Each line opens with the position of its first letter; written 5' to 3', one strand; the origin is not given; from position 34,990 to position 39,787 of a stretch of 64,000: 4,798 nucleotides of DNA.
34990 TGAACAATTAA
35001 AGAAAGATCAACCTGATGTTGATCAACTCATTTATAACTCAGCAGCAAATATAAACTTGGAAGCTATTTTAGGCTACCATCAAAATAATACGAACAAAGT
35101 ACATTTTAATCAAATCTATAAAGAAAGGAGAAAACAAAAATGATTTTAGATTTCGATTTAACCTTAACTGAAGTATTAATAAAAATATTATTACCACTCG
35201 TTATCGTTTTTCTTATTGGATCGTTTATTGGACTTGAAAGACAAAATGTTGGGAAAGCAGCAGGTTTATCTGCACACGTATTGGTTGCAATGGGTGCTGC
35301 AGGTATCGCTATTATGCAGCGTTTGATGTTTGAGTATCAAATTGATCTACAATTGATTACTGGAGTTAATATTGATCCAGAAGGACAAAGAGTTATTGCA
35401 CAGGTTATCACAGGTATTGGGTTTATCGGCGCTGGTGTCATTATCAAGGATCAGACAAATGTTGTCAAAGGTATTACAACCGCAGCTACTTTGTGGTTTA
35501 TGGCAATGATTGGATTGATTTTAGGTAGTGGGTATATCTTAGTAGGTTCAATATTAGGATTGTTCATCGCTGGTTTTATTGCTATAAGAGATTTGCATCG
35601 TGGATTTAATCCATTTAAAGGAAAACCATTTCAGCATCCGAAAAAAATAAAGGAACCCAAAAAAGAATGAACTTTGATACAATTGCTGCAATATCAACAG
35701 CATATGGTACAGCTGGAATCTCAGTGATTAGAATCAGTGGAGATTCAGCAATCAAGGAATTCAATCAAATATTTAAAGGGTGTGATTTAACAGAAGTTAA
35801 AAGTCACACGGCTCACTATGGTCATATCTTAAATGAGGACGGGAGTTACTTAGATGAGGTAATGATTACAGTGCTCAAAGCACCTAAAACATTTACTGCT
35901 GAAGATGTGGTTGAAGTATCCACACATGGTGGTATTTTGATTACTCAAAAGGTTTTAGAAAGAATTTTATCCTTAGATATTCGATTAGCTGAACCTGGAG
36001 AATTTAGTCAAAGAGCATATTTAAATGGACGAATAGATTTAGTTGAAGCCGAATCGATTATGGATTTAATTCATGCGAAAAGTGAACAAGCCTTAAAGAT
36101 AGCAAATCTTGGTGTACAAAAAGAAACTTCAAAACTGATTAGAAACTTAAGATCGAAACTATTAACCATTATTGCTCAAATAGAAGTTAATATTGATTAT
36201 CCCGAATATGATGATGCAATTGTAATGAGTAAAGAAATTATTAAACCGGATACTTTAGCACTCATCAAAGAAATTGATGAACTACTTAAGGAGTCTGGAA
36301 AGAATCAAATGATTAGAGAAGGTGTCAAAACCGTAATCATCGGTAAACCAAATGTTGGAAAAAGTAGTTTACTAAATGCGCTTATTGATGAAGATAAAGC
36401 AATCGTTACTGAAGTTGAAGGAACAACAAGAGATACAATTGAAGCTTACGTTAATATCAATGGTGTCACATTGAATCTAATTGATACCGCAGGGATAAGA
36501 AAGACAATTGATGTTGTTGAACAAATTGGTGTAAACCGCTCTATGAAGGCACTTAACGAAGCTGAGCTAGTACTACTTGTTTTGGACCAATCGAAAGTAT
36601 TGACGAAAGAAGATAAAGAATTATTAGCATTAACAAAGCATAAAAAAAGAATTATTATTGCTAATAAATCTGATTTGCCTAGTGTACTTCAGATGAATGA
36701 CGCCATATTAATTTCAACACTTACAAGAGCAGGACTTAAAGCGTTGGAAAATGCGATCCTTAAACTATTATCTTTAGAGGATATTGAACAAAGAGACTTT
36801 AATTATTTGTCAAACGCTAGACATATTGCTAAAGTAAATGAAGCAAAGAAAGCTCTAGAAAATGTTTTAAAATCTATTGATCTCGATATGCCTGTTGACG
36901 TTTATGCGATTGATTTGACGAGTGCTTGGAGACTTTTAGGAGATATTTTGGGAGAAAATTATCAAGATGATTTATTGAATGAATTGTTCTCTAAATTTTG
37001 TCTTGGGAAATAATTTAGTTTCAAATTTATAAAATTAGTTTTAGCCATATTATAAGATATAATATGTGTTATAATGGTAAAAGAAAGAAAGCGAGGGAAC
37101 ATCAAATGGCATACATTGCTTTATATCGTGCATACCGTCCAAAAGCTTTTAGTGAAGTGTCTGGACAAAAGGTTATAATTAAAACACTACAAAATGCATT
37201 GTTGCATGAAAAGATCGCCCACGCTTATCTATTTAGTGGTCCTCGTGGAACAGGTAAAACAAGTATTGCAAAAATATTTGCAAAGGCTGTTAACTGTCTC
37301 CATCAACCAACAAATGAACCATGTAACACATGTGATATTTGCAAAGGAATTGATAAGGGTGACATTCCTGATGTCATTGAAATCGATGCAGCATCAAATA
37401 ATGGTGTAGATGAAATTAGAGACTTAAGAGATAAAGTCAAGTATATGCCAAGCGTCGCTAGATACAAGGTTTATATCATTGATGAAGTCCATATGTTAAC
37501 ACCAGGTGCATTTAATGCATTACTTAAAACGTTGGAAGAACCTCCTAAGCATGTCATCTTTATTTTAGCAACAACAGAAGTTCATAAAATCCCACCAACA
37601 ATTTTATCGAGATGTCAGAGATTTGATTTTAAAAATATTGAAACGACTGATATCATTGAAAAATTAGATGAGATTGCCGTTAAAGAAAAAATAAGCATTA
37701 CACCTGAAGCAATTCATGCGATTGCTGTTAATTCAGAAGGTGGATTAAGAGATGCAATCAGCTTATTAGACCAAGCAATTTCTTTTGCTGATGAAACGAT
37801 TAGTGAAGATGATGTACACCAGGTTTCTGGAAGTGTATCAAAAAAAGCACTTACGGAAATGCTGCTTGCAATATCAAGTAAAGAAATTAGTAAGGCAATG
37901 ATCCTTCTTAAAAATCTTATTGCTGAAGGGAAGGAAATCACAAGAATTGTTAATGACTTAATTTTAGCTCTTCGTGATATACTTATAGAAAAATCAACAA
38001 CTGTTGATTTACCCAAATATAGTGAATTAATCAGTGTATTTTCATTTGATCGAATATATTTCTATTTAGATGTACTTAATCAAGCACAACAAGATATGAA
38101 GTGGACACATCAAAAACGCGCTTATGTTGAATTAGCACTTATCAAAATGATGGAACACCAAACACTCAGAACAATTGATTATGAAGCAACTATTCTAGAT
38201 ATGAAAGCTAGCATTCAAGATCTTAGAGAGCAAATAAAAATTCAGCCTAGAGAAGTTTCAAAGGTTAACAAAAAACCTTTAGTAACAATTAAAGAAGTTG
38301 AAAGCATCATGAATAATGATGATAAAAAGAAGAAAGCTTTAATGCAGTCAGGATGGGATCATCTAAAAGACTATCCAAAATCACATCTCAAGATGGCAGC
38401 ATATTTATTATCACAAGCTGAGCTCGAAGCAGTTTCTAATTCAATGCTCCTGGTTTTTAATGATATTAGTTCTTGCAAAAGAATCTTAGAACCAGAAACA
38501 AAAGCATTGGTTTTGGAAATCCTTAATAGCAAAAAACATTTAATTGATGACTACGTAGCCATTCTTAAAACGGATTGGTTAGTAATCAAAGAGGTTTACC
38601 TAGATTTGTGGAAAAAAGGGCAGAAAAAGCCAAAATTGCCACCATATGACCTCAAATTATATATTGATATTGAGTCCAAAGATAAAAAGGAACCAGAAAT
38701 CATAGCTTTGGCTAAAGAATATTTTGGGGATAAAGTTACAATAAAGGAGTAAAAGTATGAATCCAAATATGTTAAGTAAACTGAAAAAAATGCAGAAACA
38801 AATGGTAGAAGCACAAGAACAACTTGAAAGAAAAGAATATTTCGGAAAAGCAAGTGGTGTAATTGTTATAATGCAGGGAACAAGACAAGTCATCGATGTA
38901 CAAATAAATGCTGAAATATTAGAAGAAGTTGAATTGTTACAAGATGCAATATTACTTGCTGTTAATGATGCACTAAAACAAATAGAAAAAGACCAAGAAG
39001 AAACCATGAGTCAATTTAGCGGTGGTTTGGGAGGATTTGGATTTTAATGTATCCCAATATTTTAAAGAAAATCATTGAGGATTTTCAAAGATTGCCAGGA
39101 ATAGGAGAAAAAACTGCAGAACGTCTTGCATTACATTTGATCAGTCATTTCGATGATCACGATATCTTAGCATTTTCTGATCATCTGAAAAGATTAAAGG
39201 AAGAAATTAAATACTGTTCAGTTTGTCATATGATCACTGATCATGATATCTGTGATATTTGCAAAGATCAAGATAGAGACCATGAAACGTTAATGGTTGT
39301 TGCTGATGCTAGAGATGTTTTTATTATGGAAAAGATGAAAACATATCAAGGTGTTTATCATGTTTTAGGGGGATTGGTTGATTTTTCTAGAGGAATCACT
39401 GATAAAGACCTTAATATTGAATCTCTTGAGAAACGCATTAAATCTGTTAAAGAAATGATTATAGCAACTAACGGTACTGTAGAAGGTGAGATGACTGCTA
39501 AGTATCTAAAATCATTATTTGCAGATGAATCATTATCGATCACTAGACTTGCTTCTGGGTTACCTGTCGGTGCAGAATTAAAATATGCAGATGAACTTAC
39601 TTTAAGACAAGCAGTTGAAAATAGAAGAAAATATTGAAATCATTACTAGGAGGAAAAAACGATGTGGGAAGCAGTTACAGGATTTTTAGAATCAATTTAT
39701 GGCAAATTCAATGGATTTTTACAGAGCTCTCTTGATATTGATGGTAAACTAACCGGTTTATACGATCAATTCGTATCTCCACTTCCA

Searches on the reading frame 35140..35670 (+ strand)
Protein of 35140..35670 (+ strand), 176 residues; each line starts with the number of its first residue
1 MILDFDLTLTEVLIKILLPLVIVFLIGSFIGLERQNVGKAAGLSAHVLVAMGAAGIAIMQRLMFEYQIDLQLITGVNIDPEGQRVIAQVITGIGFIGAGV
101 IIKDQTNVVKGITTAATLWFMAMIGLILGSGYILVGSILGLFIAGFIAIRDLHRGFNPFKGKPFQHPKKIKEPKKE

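Call 46: search_protein_families(library=pfam, proteins=[window:35140-35670:+], max_evalue=0.001)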
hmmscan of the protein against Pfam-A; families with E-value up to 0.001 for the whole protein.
window:35140-35670:+ (176 aa): 1 family
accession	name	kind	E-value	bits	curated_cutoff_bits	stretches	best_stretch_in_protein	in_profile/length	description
PF02308.21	MgtC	-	2.7e-29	102.4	31.4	1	20-149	1-114/121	MgtC family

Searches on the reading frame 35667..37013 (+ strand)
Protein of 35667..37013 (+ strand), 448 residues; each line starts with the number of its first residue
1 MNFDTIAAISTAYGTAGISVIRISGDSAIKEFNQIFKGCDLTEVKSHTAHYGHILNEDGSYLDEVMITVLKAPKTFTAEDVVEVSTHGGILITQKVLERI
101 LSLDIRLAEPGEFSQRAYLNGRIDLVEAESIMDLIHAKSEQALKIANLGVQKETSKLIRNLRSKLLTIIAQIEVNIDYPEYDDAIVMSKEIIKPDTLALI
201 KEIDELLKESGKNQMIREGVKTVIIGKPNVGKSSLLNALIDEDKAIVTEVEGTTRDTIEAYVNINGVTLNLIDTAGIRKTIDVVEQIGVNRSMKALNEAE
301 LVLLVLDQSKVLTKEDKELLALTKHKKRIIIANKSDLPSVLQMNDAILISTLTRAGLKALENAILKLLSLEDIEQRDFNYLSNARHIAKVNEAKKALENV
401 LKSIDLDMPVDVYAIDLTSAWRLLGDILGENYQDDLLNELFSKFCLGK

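Call 46: search_protein_families(library=pfam, proteins=[window:35667-37013:+], max_evalue=0.001)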
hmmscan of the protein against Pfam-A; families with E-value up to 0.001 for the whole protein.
window:35667-37013:+ (448 aa): 9 families
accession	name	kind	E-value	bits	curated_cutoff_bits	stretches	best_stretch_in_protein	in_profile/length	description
PF12631.12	MnmE_helical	-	3.1e-53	181.5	40.1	1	125-445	1-211/211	MnmE helical domain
PF10396.14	TrmE_N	-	9.5e-40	135.9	29.8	1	5-122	1-117/117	GTP-binding protein TrmE N-terminus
PF01926.29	MMR_HSR1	-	2.9e-27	95.4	21.9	1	222-334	2-113/113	50S ribosome-binding GTPase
PF02421.24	FeoB_N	-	4.1e-09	36.6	27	1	221-312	2-92/156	Ferrous iron transport protein B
PF00350.29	Dynamin_N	-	8.2e-07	29.6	27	0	223-258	2-36/168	Dynamin family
PF04548.22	AIG1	-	1.4e-05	24.9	27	1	222-321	3-105/212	AIG1 family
PF00071.28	Ras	-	3.2e-05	24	21.6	1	221-338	1-117/162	Ras family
PF08477.19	Roc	-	6.7e-05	23.6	27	1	221-336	1-119/119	Ras of Complex, Roc, domain of DAPkinase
PF03193.22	RsgA_GTPase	-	0.00087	19.6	30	1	220-279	107-170/174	RsgA GTPase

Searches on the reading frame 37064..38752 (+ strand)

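Call 46: search_protein_families(library=pfam, proteins=[window:37064-38752:+], max_evalue=0.001)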
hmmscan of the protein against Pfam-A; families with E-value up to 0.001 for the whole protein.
window:37064-38752:+ (562 aa): 11 families
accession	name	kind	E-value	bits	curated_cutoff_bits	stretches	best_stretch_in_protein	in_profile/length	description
PF13177.12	DNA_pol3_delta2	-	7.5e-51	172.7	27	1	35-192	2-160/161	DNA polymerase III, delta subunit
PF00004.35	AAA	-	2.4e-15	57.6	21.2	1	56-187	2-126/131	ATPase family associated with various cellular activities (AAA)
PF22608.2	DNAX_ATPase_lid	-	1.4e-12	47.6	27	1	197-243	2-48/49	DNA polymerase III clamp loader subunit, ATPase lid domain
PF07728.20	AAA_5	-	1.1e-06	29.2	22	1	56-160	3-93/139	AAA domain (dynein-related subfamily)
PF05496.18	RuvB_N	-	3.9e-06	27.2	27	1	25-87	2-68/159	Holliday junction DNA helicase RuvB P-loop domain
PF12169.13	DNA_pol3_gamma3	-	4.2e-06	27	24.4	1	246-367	1-132/143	DNA polymerase III subunits gamma and tau domain III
PF21960.2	RCF1-5-like_lid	-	3.4e-05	24.2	27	1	200-235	2-38/43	RCF1/5-like, AAA+ ATPase lid domain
PF13401.12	AAA_22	-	9e-05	23.2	27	0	56-171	9-123/130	AAA domain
PF06068.19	TIP49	-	0.00042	20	23.8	0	136-171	277-311/347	TIP49 P-loop domain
PF13479.12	AAA_24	-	0.00063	20.1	27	0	57-149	7-80/195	AAA domain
PF25361.1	AAA_lid_RFC1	-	0.00071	19.4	34.9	0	199-251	6-57/59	RFC1-like, AAA+ ATPase lid domain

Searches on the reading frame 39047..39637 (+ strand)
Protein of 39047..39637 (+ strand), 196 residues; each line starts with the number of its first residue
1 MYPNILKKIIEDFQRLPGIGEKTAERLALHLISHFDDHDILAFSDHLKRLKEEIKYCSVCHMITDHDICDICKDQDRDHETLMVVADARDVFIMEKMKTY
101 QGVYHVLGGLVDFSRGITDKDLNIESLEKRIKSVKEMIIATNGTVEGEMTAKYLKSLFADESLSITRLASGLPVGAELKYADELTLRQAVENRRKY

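Call 46: search_protein_families(library=pfam, proteins=[window:39047-39637:+], max_evalue=0.001)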
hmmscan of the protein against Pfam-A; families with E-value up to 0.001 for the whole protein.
window:39047-39637:+ (196 aa): 7 families
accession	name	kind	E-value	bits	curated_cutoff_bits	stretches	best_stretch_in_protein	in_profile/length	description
PF13662.12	Toprim_4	-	2.1e-20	73.2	25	1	81-169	2-85/85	Toprim domain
PF01751.28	Toprim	-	1.9e-12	47.6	23.1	1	81-159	1-81/96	Toprim domain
PF21176.3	RecR_HhH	-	5.9e-11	42.5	27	1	7-47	2-41/45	RecR, helix-hairpin-helix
PF21175.2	RecR_C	-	6.8e-11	41.8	22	1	171-194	1-24/24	RecR, C-terminal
PF02132.21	RecR_ZnF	-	1.6e-08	34.6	22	1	54-74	1-21/21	RecR, Cys4-zinc finger domain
PF14520.12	HHH_5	-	0.00022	22.1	27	1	5-31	29-55/57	Helix-hairpin-helix domain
PF00633.29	HHH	-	0.00034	20.8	24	1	10-28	10-28/30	Helix-hairpin-helix motif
